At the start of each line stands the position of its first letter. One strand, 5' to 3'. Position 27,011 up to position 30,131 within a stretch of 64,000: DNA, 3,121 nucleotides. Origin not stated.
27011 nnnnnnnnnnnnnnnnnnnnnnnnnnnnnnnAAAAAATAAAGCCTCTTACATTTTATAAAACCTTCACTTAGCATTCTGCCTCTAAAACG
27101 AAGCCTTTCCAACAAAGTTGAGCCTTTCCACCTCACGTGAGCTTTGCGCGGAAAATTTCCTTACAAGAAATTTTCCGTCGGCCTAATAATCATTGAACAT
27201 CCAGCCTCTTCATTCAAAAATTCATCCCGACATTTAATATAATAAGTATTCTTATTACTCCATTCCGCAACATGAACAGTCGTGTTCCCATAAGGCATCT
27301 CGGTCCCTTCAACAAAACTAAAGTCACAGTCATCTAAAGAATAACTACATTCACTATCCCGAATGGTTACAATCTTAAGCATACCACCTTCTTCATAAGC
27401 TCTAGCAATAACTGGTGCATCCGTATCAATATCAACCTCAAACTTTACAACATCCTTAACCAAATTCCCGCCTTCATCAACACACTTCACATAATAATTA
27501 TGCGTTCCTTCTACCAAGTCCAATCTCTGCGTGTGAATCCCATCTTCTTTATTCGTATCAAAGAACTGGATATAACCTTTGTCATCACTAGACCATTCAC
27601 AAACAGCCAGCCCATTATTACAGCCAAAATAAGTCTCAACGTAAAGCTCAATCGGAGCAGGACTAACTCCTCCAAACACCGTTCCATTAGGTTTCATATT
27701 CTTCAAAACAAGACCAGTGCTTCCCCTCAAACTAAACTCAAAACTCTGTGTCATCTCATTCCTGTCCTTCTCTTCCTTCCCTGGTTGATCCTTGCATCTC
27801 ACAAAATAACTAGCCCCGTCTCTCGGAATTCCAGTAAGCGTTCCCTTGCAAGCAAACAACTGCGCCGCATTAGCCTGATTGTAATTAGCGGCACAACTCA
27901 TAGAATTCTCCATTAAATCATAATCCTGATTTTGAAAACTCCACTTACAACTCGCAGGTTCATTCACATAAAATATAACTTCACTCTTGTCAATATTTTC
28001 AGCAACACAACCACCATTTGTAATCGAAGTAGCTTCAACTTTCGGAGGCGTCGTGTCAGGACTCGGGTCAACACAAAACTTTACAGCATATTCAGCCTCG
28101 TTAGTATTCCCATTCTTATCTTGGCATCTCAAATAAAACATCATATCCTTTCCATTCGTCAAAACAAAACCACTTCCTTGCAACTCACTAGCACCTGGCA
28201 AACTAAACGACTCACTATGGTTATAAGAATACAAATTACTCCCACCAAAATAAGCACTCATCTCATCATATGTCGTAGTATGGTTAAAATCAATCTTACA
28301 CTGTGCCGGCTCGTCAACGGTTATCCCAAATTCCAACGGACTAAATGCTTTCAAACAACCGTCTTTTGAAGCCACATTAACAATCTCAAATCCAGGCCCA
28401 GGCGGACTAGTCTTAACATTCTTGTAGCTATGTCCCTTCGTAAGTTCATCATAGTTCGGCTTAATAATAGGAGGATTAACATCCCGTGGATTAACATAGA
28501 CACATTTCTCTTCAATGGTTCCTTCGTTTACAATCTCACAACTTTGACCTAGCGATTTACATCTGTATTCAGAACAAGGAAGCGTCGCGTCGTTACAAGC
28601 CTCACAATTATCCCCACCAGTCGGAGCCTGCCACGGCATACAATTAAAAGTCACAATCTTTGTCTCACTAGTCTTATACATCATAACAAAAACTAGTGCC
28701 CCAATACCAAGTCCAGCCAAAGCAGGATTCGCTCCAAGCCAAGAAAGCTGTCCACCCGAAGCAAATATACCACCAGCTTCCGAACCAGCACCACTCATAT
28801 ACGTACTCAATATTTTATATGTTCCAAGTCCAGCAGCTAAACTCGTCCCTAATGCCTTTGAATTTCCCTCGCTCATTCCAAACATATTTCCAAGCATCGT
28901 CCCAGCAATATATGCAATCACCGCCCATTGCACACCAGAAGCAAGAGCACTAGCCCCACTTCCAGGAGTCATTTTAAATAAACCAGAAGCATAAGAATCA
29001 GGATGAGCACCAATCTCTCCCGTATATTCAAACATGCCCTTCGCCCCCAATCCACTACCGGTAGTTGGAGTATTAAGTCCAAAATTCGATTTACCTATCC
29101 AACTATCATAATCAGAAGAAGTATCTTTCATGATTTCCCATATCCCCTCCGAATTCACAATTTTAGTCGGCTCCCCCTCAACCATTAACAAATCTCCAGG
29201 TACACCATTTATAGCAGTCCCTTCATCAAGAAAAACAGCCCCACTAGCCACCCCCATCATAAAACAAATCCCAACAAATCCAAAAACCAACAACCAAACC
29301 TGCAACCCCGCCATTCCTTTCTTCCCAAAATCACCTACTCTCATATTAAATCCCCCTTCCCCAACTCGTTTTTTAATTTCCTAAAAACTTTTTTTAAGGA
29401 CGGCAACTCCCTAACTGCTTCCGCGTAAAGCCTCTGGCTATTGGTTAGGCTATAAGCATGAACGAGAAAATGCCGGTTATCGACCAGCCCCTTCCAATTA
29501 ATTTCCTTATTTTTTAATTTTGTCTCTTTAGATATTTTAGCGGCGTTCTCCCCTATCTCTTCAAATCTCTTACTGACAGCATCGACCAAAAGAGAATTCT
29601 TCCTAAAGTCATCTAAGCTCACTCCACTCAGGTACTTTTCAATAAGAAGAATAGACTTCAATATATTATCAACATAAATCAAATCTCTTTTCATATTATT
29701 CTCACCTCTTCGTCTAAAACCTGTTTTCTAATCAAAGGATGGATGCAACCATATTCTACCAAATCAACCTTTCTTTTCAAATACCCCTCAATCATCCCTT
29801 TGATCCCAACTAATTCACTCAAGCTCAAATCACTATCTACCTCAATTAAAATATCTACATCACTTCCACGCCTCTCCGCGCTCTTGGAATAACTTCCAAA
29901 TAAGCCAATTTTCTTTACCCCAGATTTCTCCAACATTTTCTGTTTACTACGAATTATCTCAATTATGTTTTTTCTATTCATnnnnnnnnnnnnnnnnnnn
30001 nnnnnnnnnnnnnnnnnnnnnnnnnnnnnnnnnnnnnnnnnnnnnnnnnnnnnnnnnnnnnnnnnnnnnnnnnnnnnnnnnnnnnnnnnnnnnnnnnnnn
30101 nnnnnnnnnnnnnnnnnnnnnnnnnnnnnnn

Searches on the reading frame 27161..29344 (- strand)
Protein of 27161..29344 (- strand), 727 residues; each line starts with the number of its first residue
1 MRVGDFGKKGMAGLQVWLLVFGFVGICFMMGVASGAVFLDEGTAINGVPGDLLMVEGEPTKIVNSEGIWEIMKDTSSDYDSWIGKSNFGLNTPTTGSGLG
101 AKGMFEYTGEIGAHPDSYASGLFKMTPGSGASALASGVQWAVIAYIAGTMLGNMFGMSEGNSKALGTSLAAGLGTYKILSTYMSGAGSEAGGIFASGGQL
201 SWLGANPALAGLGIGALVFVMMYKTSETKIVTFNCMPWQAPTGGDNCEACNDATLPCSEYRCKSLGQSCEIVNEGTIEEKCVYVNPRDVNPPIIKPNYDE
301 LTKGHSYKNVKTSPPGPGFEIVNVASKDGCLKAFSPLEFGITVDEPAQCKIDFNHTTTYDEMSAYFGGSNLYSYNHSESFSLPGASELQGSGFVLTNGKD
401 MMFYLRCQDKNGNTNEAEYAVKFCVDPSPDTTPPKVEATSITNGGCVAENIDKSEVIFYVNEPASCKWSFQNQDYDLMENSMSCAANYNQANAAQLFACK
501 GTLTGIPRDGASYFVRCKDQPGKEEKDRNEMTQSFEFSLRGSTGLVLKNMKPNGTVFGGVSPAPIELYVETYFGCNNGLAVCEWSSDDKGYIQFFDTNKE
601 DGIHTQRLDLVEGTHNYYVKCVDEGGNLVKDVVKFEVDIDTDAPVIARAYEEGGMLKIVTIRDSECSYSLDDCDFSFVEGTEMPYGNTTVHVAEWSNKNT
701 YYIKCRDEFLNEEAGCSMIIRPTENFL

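Call 14: search_protein_families(library=pfam, proteins=[window:27161-29344:-], max_evalue=0.01)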
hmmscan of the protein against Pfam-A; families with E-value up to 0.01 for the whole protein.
window:27161-29344:- (727 aa): 1 family
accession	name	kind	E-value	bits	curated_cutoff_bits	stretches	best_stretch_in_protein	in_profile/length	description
PF19077.6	Big_13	-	0.0092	16.9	27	0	605-641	67-102/102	Bacterial Ig-like domain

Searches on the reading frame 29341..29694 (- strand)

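Call 14: search_protein_families(library=pfam, proteins=[window:29341-29694:-], max_evalue=0.01)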
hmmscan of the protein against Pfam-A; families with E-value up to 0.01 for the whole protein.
window:29341-29694:- (117 aa): 1 family
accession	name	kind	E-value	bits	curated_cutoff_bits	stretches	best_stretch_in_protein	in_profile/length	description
PF01934.22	HepT-like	-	3.1e-16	59.6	23.5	1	11-106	1-119/120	Ribonuclease HepT-like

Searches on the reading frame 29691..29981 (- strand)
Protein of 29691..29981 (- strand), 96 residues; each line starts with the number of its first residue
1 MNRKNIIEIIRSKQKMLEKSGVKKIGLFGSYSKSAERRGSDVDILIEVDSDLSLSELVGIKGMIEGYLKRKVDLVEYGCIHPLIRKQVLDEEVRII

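Call 14: search_protein_families(library=pfam, proteins=[window:29691-29981:-], max_evalue=0.01)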
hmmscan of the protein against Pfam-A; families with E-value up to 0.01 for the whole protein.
window:29691-29981:- (96 aa): 2 families
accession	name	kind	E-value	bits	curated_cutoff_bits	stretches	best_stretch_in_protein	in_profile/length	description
PF01909.29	NTP_transf_2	-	6.5e-14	52.5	21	1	12-91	4-89/93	Nucleotidyltransferase domain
PF18765.7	Polbeta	-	9.4e-13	48.6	26.9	1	15-95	5-87/93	Polymerase beta, Nucleotidyltransferase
